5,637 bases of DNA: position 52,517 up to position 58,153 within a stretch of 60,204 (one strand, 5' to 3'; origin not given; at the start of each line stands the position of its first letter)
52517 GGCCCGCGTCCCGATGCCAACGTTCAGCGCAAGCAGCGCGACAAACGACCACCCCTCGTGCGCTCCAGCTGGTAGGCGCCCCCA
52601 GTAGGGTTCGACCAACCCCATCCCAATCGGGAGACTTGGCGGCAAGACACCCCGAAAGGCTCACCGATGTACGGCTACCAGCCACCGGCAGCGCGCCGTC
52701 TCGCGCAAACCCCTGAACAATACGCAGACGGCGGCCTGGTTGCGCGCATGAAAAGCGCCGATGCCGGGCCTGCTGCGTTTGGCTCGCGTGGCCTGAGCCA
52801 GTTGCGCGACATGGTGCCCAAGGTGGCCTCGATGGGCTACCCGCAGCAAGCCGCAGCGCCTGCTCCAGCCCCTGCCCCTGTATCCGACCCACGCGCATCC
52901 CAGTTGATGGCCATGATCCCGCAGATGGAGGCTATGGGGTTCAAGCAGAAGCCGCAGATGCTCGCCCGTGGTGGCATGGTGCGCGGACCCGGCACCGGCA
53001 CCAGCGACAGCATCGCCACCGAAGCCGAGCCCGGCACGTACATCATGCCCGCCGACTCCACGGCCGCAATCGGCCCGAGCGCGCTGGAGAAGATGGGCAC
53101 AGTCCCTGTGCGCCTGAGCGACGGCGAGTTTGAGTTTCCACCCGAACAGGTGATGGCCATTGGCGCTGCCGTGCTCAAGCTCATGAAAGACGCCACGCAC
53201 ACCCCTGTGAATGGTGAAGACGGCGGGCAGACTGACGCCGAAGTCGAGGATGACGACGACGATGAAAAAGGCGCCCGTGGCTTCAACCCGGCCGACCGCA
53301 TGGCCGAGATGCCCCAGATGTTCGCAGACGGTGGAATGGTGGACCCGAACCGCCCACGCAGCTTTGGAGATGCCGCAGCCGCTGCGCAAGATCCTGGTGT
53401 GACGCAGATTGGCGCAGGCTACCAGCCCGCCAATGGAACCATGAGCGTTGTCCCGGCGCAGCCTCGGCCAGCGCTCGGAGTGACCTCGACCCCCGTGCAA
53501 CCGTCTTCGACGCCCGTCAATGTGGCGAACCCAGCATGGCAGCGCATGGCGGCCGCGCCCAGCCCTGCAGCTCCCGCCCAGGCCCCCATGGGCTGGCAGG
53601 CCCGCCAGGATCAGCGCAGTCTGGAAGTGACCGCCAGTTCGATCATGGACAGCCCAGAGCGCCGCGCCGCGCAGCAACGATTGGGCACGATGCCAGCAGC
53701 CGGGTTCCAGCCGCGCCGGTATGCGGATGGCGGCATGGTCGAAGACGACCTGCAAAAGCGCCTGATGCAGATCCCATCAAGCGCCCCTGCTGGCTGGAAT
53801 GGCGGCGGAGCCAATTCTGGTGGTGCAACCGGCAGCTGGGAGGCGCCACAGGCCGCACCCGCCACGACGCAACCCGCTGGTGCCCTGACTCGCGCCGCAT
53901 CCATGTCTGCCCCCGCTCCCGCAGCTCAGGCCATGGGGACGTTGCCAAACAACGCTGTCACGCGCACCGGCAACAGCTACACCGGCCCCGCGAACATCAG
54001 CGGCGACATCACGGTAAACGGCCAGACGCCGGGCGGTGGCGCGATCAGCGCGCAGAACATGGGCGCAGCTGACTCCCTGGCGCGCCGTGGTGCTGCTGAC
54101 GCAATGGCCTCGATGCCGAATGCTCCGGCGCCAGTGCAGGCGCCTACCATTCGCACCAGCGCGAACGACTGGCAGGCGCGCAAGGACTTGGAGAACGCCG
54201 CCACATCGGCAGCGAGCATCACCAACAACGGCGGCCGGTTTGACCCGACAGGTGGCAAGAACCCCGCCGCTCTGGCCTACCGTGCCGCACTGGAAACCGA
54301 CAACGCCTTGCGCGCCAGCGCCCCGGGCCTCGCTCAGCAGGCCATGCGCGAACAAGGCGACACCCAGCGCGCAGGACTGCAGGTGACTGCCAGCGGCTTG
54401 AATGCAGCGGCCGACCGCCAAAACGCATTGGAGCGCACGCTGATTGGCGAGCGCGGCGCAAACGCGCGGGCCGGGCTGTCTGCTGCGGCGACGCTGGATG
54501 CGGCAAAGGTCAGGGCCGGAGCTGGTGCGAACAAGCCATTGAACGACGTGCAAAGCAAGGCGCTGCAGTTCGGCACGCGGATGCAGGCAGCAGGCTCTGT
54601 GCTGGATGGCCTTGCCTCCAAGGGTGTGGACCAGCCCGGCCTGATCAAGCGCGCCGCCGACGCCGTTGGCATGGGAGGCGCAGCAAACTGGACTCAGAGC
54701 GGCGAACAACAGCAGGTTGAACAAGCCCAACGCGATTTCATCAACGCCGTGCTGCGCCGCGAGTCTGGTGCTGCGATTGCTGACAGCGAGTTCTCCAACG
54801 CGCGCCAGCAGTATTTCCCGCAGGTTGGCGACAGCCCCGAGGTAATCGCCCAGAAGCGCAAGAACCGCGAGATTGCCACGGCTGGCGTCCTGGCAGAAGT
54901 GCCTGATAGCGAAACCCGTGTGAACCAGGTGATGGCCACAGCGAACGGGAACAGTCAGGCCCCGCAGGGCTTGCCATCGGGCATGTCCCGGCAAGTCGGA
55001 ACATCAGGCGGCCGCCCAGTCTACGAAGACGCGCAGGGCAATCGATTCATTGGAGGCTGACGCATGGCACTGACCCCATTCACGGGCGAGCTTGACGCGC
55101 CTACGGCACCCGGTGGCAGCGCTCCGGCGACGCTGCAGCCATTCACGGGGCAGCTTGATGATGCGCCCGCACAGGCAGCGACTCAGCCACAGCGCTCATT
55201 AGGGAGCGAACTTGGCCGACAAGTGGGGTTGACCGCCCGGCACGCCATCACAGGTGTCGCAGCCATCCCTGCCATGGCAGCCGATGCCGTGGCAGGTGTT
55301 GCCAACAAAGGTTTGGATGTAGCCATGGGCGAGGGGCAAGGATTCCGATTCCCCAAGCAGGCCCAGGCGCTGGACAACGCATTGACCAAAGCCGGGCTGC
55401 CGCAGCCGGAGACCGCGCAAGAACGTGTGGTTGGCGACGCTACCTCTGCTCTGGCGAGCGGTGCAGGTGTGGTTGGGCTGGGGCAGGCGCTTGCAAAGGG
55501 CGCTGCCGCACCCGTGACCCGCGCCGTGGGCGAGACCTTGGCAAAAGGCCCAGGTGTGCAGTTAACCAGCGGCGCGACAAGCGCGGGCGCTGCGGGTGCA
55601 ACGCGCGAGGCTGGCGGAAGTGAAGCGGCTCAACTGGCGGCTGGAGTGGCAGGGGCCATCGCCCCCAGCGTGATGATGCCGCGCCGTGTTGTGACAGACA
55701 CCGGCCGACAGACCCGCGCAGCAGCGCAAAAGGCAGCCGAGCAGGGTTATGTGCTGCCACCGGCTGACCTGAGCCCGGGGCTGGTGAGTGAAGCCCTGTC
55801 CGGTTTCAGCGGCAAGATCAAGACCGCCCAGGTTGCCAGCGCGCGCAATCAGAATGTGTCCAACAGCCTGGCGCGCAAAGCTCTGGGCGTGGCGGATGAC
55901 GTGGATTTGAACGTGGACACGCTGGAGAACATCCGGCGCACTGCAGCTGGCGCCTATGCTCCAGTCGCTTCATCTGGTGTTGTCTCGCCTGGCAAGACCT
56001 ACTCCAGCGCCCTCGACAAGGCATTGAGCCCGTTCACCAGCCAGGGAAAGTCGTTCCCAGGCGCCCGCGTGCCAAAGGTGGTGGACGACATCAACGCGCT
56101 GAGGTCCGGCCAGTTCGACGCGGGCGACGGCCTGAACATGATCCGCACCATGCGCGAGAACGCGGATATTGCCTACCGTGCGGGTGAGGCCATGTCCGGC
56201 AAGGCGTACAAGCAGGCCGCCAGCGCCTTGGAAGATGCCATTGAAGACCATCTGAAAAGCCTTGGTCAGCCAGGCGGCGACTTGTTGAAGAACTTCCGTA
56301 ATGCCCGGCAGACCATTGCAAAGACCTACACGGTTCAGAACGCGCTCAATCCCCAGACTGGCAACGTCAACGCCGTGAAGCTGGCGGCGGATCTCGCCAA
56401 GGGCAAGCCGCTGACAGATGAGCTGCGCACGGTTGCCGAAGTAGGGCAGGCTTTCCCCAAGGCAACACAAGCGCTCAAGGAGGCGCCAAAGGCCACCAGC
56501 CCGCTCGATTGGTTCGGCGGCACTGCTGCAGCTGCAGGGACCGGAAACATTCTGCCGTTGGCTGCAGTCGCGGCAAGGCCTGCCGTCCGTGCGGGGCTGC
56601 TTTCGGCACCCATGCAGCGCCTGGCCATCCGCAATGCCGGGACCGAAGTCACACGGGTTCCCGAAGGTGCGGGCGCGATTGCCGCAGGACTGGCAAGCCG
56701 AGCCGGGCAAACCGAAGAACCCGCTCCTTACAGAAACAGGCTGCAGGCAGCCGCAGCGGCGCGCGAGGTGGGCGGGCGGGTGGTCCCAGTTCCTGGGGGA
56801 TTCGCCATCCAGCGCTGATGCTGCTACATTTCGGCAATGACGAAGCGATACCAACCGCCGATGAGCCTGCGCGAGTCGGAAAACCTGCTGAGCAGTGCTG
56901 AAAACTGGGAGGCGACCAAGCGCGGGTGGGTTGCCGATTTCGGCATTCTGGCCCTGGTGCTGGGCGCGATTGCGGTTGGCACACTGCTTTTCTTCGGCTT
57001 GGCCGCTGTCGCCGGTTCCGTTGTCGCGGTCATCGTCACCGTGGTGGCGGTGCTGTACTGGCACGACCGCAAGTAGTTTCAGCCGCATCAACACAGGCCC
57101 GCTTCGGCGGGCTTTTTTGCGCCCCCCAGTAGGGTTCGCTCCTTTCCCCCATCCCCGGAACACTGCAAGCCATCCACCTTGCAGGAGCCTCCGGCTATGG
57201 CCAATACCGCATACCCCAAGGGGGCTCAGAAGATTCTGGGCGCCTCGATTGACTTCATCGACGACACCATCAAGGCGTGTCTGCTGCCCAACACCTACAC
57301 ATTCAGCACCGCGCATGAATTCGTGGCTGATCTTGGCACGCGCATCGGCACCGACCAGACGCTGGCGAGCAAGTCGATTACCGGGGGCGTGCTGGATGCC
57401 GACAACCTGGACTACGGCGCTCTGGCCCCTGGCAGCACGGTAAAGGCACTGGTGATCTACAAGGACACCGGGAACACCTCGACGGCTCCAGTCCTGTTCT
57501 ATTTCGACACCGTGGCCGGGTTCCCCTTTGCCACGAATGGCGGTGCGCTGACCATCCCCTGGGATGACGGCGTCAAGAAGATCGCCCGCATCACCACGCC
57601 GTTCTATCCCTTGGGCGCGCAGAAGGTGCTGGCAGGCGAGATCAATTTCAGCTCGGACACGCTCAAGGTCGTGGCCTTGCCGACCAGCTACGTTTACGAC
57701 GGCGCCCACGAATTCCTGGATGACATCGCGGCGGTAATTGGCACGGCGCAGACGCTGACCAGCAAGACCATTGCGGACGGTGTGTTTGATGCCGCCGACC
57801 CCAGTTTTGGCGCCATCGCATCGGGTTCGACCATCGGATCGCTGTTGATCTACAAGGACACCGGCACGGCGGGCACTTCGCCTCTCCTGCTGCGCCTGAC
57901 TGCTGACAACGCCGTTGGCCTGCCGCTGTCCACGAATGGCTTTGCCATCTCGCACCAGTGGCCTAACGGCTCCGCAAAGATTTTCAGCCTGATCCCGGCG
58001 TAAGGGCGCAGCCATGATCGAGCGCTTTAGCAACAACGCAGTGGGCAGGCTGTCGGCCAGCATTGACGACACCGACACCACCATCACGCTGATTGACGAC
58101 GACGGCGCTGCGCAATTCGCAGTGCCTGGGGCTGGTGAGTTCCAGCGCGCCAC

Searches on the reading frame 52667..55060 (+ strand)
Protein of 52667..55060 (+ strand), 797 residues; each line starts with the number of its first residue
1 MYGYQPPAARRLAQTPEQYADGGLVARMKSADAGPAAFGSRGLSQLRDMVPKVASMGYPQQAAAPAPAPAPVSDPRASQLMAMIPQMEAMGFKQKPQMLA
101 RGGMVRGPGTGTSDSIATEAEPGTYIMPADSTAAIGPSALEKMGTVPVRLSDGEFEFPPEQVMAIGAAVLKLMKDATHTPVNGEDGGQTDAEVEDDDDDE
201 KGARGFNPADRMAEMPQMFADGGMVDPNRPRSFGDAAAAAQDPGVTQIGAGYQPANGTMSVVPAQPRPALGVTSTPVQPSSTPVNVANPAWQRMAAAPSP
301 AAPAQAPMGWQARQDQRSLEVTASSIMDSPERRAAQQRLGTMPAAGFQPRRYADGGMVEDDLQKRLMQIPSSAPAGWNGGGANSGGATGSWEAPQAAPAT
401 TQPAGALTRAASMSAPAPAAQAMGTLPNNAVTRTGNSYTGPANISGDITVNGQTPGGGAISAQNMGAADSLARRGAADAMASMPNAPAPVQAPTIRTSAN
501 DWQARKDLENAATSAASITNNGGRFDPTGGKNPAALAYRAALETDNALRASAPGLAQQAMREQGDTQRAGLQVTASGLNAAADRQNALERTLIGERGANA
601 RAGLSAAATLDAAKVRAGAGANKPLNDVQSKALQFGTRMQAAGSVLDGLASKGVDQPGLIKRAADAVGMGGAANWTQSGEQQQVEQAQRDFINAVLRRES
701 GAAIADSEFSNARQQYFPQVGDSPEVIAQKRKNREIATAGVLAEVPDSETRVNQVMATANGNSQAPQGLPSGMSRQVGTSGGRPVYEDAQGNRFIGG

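Call 17: search_protein_families(library=phrogs, proteins=[window:52667-55060:+], max_evalue=0.001)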
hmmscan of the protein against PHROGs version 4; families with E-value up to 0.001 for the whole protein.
window:52667-55060:+ (797 aa): 1 family
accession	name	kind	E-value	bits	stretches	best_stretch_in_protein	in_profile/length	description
phrog_11341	-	unknown function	2.5e-35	123.4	1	92-300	4-189/678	-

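Call 50: search_protein_families(library=pfam, proteins=[window:52667-55060:+], max_evalue=0.01)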
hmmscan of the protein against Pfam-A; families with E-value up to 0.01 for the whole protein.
window:52667-55060:+ (797 aa): 0 families

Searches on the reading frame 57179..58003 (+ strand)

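Call 17: search_protein_families(library=phrogs, proteins=[window:57179-58003:+], max_evalue=0.001)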
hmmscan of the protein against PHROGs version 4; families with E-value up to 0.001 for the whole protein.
window:57179-58003:+ (274 aa): 1 family
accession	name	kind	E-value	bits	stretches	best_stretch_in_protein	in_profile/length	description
phrog_644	-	unknown function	2.2e-53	181.7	2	135-273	1-146/174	-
